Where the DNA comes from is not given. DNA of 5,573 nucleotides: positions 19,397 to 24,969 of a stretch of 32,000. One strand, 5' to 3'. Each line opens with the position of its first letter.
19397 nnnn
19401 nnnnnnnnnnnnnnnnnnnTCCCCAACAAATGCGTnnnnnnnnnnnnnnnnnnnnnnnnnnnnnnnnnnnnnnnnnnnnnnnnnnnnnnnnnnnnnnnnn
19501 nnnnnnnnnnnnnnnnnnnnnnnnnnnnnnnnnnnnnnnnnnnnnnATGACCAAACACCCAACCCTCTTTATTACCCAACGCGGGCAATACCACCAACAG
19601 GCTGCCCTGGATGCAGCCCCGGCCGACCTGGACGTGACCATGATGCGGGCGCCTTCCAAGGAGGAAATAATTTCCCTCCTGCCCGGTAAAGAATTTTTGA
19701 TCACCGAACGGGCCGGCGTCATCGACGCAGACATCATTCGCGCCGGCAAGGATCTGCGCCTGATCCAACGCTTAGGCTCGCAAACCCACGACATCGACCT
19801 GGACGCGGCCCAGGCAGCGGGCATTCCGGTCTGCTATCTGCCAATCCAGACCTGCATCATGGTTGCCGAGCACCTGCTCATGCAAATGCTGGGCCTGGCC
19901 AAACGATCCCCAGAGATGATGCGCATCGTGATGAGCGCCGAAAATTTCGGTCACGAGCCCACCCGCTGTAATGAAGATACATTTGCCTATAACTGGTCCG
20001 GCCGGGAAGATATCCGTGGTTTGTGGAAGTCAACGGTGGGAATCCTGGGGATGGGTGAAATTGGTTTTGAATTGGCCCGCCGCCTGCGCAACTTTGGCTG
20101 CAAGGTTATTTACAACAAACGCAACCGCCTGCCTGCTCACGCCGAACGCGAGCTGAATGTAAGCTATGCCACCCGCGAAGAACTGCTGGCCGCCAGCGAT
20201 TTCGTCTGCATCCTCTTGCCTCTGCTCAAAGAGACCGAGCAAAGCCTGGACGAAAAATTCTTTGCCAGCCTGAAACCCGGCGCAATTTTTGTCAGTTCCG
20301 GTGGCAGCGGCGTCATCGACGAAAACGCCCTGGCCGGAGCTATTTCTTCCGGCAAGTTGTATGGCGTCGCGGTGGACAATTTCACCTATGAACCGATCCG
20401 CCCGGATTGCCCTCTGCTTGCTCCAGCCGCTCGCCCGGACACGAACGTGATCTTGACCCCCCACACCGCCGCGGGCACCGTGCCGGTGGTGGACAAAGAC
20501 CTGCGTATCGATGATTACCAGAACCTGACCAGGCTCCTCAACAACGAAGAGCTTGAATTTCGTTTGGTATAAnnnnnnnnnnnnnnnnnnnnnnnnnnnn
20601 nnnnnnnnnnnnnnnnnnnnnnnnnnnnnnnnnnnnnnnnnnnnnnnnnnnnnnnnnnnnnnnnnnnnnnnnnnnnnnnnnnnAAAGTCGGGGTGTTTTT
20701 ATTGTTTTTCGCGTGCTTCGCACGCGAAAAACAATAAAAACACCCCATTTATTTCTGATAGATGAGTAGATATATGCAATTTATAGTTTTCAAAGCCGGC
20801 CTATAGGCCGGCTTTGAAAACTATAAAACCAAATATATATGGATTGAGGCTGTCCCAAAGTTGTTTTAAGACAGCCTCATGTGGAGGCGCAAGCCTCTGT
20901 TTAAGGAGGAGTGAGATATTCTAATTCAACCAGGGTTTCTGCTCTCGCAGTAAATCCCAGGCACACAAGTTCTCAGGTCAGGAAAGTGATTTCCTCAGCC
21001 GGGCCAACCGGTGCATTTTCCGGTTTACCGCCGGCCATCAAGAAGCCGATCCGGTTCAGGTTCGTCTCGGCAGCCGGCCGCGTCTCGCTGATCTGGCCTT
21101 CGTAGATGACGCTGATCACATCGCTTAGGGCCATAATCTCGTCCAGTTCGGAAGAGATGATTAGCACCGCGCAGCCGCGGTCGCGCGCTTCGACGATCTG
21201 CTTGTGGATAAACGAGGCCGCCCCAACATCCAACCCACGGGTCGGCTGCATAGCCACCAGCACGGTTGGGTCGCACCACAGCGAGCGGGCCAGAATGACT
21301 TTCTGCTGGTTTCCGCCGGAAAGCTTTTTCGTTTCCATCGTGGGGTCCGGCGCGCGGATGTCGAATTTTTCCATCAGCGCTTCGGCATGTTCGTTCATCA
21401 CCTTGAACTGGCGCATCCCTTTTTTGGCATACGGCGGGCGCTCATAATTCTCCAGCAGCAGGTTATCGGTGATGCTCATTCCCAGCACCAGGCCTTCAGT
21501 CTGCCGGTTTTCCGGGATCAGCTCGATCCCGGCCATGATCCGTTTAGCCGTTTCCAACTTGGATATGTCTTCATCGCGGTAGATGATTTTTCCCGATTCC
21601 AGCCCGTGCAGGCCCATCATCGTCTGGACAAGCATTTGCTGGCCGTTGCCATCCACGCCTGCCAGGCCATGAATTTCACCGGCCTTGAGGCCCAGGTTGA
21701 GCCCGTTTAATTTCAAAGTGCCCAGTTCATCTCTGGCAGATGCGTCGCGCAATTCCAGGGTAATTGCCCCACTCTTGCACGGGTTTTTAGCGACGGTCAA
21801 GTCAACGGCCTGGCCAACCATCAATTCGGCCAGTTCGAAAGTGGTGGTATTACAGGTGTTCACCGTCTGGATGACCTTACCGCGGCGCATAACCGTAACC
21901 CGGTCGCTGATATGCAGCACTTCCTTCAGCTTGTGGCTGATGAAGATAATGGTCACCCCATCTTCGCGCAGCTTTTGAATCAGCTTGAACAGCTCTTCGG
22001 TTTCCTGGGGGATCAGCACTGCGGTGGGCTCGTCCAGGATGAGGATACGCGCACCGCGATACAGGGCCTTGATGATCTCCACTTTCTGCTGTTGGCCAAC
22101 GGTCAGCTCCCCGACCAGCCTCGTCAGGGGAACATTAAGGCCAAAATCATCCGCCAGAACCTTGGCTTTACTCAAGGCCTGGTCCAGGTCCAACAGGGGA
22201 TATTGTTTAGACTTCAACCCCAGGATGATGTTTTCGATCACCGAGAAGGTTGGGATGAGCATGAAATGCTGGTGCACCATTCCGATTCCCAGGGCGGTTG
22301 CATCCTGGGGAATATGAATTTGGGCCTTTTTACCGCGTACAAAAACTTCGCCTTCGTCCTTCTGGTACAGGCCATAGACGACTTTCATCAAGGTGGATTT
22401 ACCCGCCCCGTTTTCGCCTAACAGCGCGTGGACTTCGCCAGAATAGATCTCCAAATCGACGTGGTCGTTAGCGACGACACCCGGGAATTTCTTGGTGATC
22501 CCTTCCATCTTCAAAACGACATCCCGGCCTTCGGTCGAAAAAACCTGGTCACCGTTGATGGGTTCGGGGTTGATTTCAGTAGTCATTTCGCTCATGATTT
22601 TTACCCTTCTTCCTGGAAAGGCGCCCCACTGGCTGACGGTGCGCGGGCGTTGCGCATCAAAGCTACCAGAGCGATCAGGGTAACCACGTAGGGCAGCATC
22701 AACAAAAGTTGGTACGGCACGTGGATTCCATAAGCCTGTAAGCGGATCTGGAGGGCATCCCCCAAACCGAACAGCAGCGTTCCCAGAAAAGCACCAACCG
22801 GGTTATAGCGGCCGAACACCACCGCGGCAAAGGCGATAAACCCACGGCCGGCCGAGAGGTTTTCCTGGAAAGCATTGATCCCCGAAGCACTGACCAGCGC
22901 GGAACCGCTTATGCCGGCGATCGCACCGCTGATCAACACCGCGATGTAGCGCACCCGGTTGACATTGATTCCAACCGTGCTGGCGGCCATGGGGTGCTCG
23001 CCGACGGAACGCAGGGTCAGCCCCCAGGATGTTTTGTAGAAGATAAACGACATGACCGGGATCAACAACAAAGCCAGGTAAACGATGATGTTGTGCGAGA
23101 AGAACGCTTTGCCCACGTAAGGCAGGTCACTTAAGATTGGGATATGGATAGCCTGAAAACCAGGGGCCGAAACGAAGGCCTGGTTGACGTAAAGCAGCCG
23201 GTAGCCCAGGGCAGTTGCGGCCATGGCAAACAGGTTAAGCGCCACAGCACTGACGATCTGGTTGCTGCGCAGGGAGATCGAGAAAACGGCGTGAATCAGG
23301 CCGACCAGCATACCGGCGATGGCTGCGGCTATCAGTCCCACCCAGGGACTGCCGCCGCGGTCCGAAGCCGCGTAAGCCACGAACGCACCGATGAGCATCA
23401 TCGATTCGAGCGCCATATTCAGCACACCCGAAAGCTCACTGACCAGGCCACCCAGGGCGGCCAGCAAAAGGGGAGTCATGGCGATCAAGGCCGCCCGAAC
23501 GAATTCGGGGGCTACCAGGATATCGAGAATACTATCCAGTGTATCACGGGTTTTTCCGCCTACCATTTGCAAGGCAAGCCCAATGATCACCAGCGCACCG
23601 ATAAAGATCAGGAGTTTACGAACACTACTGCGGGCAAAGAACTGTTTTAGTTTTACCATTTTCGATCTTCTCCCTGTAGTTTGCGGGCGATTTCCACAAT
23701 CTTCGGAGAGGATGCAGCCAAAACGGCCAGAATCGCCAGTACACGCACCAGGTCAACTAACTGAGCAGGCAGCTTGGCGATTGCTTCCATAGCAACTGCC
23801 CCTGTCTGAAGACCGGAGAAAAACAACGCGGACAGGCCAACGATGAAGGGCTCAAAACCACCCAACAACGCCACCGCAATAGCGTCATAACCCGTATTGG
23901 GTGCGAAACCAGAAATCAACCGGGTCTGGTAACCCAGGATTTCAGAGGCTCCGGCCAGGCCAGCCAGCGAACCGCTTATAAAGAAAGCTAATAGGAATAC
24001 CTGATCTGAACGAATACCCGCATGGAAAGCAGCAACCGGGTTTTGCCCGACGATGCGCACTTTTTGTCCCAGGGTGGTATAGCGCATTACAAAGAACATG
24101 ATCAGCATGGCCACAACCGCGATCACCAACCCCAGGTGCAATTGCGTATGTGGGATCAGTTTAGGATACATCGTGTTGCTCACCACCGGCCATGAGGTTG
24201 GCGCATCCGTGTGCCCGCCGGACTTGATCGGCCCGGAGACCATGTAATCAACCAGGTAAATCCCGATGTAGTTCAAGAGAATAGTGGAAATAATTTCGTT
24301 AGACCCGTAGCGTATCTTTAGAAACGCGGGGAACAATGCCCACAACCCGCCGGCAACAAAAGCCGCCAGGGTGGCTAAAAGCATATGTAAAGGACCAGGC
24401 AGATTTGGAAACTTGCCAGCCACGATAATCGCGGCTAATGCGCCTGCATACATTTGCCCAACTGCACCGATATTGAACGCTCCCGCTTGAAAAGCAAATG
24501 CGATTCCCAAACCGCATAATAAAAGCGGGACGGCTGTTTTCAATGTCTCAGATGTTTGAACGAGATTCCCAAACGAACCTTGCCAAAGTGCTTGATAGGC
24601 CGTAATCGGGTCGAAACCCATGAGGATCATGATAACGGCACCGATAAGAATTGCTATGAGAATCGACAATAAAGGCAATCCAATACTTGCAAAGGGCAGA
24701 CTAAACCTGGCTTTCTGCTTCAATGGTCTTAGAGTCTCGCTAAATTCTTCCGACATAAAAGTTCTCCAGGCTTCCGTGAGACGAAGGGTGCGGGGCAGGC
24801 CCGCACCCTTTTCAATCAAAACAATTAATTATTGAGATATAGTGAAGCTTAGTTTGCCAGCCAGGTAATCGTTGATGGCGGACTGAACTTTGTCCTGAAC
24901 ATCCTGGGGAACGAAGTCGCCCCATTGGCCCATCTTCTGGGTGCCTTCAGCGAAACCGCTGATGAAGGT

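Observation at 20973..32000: Divergent BMP-type uptake operon and GntR-controlled enzyme set: candidate undescribed N-heterocycle catabolic or salvage locus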

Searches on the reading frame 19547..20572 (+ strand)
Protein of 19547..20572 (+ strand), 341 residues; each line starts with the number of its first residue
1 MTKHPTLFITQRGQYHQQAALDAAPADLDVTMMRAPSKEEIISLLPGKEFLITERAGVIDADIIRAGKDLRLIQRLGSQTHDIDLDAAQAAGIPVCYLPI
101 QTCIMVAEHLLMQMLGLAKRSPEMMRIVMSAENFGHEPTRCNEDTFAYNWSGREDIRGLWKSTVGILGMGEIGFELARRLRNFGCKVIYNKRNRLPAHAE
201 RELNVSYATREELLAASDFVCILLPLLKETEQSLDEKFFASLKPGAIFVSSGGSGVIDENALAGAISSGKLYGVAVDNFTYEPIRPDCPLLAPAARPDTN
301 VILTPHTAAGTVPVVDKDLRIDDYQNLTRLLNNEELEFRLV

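Call 9: search_protein_families(library=pfam, proteins=[window:19547-20572:+], max_evalue=0.001)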
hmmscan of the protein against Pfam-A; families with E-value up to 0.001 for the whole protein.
window:19547-20572:+ (341 aa): 5 families
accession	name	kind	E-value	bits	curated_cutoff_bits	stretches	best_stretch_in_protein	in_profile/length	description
PF02826.25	2-Hacid_dh_C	-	1.7e-40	138.7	25.1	1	147-308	20-178/178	D-isomer specific 2-hydroxyacid dehydrogenase, NAD binding domain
PF00389.36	2-Hacid_dh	-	3.2e-11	43.5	24.6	1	22-209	17-105/134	D-isomer specific 2-hydroxyacid dehydrogenase, catalytic domain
PF03446.21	NAD_binding_2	-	1.2e-07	32.3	21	1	163-267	1-108/161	NAD binding domain of 6-phosphogluconate dehydrogenase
PF07991.19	KARI_N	-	0.00023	21.2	20.6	1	162-251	5-94/165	Acetohydroxy acid isomeroreductase, NADPH-binding domain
PF03807.23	F420_oxidored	-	0.00025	22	21.6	1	163-226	1-69/94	NADP oxidoreductase coenzyme F420-dependent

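Call 31: search_protein_families(library=ncbifam, proteins=[window:19547-20572:+], max_evalue=0.00001)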
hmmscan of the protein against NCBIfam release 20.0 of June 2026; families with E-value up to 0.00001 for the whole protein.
window:19547-20572:+ (341 aa): 21 families
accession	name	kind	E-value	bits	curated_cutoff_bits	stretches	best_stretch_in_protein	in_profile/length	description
TIGR01327.1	PGDH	equivalog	1.6e-40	139.4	454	1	26-312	19-283/525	phosphoglycerate dehydrogenase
NF005069.0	PRK06487.1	equivalog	3.2e-39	134.9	448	1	31-312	32-293/320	2-hydroxyacid dehydrogenase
NF009714.1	PRK13243.1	equivalog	4e-36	125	455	1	26-312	23-295/332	glyoxylate reductase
NF006263.0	PRK08410.1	equivalog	2.3e-34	119.2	389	1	30-312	25-289/311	D-2-hydroxyacid dehydrogenase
NF011938.0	PRK15409.1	equivalog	2.4e-34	118.8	492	1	49-311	47-290/324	glyoxylate/hydroxypyruvate reductase GhrB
NF005387.0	PRK06932.1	equivalog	2.7e-30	105.4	492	1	39-309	36-289/314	2-hydroxyacid dehydrogenase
NF005750.0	PRK07574.1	equivalog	3.2e-29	102.2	329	1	62-289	107-321/386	NAD-dependent formate dehydrogenase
NF008759.0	PRK11790.1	equivalog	5.1e-28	97.9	404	1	33-311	40-298/410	phosphoglycerate dehydrogenase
NF000492.1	vanH_gen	exception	5.7e-21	74.9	540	1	80-309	77-290/312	D-lactate dehydrogenase VanH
NF041369.1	Dhydh_Halo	equivalog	1.6e-20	73.6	400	1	154-339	125-303/305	D-2-hydroxyacid dehydrogenase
NF000371.1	vanH_Agroup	exception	6.7e-17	61.7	700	1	151-309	138-295/322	VanH-A/VanH-Pt family D-lactate dehydrogenase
NF000128.1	vanH-Sc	exception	6.7e-17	61.6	650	1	127-280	130-273/337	D-lactate dehydrogenase VanH-Sc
NF001309.0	PRK00257.1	equivalog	9.3e-17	61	434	1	159-291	114-245/379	4-phosphoerythronate dehydrogenase PdxB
NF005027.0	PRK06436.1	equivalog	1.6e-16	60.3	261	1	66-311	46-260/303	2-hydroxyacid dehydrogenase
NF000112.1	vanH-Amyco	exception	7.5e-16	58.3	625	1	83-279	109-281/348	VanH-AOV family D-lactate dehydrogenase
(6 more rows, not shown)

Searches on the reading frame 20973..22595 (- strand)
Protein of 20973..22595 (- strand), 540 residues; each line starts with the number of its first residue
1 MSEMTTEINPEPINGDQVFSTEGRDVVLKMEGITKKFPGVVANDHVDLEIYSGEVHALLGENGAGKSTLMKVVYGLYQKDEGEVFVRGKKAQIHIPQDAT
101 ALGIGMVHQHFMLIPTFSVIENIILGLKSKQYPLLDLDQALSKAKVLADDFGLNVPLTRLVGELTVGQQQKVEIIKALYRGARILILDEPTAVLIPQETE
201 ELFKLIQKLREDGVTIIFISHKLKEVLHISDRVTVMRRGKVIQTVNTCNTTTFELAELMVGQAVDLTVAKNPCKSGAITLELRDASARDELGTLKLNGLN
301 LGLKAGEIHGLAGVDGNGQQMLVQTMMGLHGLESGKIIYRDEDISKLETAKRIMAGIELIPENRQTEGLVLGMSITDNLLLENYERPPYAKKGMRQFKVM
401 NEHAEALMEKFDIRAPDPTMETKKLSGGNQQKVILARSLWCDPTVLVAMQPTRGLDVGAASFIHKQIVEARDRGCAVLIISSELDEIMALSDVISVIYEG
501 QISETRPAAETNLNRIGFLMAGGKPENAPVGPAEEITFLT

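Call 3: search_protein_families(library=pfam, proteins=[window:20973-22595:-], max_evalue=0.01)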
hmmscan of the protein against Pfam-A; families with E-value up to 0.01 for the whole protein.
window:20973-22595:- (540 aa): 6 families
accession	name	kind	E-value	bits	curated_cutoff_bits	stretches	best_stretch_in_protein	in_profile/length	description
PF00005.33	ABC_tran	-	2.6e-49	167.8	25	2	45-192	3-137/137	ABC transporter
PF13304.12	AAA_21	-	1.2e-07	32.5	27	0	165-221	239-298/304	AAA domain, putative AbiEii toxin, Type IV TA system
PF02463.25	SMC_N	-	0.0014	18.5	40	0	52-77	23-49/220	RecF/RecN/SMC N terminal domain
PF13604.12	AAA_30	-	0.0015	18.7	27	0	53-86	17-51/191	AAA domain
PF13555.12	AAA_29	-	0.0059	16.8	27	0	47-70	16-39/61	P-loop containing region of AAA domain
PF13175.12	AAA_15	-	0.0068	16.5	32.1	0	55-81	25-55/374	AAA ATPase domain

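Call 8: search_protein_families(library=ncbifam, proteins=[window:20973-22595:-], max_evalue=0.001)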
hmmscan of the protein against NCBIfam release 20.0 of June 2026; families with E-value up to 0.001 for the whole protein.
window:20973-22595:- (540 aa): 189 families (the best 25 are shown)
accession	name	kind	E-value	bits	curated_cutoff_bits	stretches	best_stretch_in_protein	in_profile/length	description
NF047930.1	ABC_ATP_B6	equivalog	2e-139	465.5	670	1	27-522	2-510/510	putative B6 ABC transporter ATP-binding protein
NF010069.0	PRK13549.1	equivalog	1.7e-118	396.3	699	1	26-504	4-485/513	xylose ABC transporter ATP-binding protein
NF008442.0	PRK11288.1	equivalog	1.9e-113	379.4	689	1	26-510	6-485/504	L-arabinose ABC transporter ATP-binding protein AraG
NF008030.0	PRK10762.1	equivalog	3.7e-113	378.9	745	1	25-512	2-483/501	ribose ABC transporter ATP-binding protein RbsA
NF041861.1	YtfR_transport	equivalog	7.2e-113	377.6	850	1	27-499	1-469/492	galactofuranose ABC transporter, ATP-binding protein YtfR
NF011967.0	PRK15439.1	equivalog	9.1e-113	377.4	586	1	25-519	9-498/510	autoinducer 2 ABC transporter ATP-binding protein LsrA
NF040905.2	GguA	equivalog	1.9e-112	376.3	810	1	27-515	1-495/500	multiple monosaccharide ABC transporter ATP-binding protein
NF008215.0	PRK10982.1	equivalog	2.2e-107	359.8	828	1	21-516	7-498/506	galactose/methyl galactoside ABC transporter ATP-binding protein MglA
TIGR02633.1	xylG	equivalog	1.4e-102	343.8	723.65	1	28-503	2-482/500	D-xylose ABC transporter ATP-binding protein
NF007253.0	PRK09700.1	equivalog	3.1e-102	342.8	772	1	27-505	5-490/510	D-allose ABC transporter ATP-binding protein AlsA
TIGR03410.1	urea_trans_UrtE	equivalog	7.7e-60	202.2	285.8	2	31-253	4-222/230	urea ABC transporter ATP-binding subunit UrtE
TIGR01188.1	drrA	subfamily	3.9e-55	187.3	312.45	2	35-244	1-205/302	daunorubicin resistance ABC transporter, ATP-binding protein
NF040840.2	tungstate_WtpC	equivalog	3.3e-54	184.5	440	2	28-246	2-214/347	tungstate ABC transporter ATP-binding protein WtpC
TIGR04406.1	LPS_export_lptB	equivalog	6.1e-54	182.8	240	2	28-246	2-218/239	LPS export ABC transporter ATP-binding protein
TIGR02315.1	ABC_phnC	equivalog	1.4e-52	178.6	266.1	2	27-245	1-228/243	phosphonate ABC transporter ATP-binding protein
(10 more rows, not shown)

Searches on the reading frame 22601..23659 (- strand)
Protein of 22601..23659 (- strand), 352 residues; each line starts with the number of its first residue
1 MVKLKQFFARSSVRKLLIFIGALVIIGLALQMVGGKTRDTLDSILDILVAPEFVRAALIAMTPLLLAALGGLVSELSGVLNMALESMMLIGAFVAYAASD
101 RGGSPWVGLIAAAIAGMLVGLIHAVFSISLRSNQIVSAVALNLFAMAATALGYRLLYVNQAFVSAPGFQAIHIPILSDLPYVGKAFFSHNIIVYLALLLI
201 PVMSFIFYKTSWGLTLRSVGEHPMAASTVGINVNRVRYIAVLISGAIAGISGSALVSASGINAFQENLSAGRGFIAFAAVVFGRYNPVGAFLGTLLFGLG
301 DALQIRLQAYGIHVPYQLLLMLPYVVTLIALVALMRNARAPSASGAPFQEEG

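Call 3: search_protein_families(library=pfam, proteins=[window:22601-23659:-], max_evalue=0.01)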
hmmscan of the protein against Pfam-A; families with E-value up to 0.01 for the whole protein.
window:22601-23659:- (352 aa): 1 family
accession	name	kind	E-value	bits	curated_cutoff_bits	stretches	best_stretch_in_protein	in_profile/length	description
PF02653.21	BPD_transp_2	-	2e-38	132.5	26.8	1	57-330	5-268/269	Branched-chain amino acid transport system / permease component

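Call 8: search_protein_families(library=ncbifam, proteins=[window:22601-23659:-], max_evalue=0.001)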
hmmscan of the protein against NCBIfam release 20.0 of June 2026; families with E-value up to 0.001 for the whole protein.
window:22601-23659:- (352 aa): 5 families
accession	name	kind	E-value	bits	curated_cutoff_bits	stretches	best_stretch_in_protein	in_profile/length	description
NF047928.1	ABC_B6_perm_1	equivalog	1.1e-60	205.4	465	1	53-349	13-307/311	putative B6 ABC transporter permease subunit 1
NF047929.1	ABC_B6_perm_2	equivalog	1.1e-15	57.7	400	1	13-333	4-326/337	putative B6 ABC transporter permease subunit 2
TIGR03409.1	urea_trans_UrtB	equivalog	3e-11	43.5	250.3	1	57-329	7-278/291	urea ABC transporter permease subunit UrtB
NF008441.0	PRK11285.1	equivalog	1.6e-07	30.8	378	1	58-283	60-270/333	L-arabinose ABC transporter permease AraH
NF011961.0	PRK15432.1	equivalog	1.8e-05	24.2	388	1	64-290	47-258/344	autoinducer 2 ABC transporter permease LsrC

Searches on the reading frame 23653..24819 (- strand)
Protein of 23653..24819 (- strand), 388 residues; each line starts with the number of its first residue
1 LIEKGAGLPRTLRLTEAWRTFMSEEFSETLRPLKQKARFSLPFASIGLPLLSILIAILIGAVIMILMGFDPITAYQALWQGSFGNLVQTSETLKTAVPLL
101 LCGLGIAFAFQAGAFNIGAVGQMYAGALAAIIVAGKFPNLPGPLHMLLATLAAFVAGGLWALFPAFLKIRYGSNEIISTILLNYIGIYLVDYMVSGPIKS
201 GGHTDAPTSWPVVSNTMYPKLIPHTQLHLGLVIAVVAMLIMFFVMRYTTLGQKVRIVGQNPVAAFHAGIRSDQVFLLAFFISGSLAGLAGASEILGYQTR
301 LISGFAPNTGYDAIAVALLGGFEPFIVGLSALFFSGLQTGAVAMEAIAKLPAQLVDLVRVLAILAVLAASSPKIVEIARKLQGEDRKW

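Call 3: search_protein_families(library=pfam, proteins=[window:23653-24819:-], max_evalue=0.01)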
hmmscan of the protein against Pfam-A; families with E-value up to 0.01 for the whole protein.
window:23653-24819:- (388 aa): 1 family
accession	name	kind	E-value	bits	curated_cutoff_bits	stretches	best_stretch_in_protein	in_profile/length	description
PF02653.21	BPD_transp_2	-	8.6e-44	150.1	26.8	1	91-367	4-269/269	Branched-chain amino acid transport system / permease component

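Call 8: search_protein_families(library=ncbifam, proteins=[window:23653-24819:-], max_evalue=0.001)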
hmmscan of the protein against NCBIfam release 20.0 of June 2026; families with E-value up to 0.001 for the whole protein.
window:23653-24819:- (388 aa): 10 families
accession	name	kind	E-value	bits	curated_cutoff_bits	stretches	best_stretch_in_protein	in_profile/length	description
NF047929.1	ABC_B6_perm_2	equivalog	4.8e-53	180.5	400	1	50-368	7-323/337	putative B6 ABC transporter permease subunit 2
NF047928.1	ABC_B6_perm_1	equivalog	6.7e-15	55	465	1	92-368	17-290/311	putative B6 ABC transporter permease subunit 1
TIGR03409.1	urea_trans_UrtB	equivalog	3e-11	43.5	250.3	1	91-364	6-278/291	urea ABC transporter permease subunit UrtB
NF007252.0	PRK09699.1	equivalog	3.4e-08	33.2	396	1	229-329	178-276/326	D-allose ABC transporter permease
NF041862.1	YtfT_transport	equivalog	7.3e-08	31.9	535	1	34-382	11-336/339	galactofuranose ABC transporter, ATP-binding protein YtfT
NF040906.3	GguB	equivalog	4.6e-06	26.1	450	1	229-321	226-317/375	multiple monosaccharide ABC transporter permease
NF007014.0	PRK09478.1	equivalog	4.6e-05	22.9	386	1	227-344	183-296/336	galactose/methyl galactoside ABC transporter permease MglC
NF008011.0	PRK10740.1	equivalog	0.00022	21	379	1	210-367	141-292/308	high-affinity branched-chain amino acid ABC transporter permease LivH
NF008441.0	PRK11285.1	equivalog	0.00037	19.7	378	1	227-304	178-251/333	L-arabinose ABC transporter permease AraH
NF007067.0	PRK09512.1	equivalog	0.00042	19.6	398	1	117-321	76-265/321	ribose ABC transporter permease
